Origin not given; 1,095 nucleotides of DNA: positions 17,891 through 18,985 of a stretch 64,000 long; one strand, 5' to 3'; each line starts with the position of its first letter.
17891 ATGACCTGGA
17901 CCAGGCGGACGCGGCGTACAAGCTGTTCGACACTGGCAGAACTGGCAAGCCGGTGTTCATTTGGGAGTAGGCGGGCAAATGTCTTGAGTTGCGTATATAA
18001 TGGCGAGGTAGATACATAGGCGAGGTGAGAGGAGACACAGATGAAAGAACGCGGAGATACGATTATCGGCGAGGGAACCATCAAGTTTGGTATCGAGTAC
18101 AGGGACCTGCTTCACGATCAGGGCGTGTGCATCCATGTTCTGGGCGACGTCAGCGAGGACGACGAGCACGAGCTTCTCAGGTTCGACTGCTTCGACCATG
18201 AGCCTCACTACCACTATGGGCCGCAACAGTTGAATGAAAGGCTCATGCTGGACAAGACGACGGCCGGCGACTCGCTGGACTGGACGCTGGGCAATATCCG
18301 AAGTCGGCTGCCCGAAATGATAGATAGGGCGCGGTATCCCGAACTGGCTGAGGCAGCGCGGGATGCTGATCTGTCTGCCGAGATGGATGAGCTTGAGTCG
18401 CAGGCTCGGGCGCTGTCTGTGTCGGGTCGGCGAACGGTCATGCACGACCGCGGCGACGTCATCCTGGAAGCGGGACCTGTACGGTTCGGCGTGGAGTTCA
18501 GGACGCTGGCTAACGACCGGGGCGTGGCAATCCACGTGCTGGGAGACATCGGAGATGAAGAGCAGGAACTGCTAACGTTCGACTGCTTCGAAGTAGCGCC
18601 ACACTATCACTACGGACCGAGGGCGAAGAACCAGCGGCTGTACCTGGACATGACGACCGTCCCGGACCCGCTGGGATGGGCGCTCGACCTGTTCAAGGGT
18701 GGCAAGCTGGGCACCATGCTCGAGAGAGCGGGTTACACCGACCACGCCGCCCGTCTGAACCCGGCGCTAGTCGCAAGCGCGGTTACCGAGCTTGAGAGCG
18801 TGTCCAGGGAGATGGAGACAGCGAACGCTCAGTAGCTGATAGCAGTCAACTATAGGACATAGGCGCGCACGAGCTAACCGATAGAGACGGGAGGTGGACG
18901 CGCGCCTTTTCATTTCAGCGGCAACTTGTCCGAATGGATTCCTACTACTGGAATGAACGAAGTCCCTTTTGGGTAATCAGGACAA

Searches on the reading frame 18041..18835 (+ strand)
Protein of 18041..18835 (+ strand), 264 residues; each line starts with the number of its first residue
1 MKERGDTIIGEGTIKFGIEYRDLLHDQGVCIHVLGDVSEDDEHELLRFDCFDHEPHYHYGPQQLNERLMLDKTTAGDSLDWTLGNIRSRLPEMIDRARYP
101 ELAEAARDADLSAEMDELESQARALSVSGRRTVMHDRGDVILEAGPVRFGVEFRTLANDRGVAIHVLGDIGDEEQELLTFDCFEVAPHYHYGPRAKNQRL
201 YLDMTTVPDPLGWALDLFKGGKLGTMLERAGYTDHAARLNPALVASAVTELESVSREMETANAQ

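Call 3: search_protein_families(library=pfam, proteins=[window:18041-18835:+], max_evalue=0.1)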
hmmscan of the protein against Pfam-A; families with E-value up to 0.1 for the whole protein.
window:18041-18835:+ (264 aa): 2 families
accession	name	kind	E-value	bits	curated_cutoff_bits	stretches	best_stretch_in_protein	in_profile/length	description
PF24777.1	DUF7700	-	5.8e-76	252.2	25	2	11-122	4-115/115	Domain of unknown function (DUF7700)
PF18059.6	Csd3_N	-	0.018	15.7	27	0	147-175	38-66/83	Csd3 N-terminal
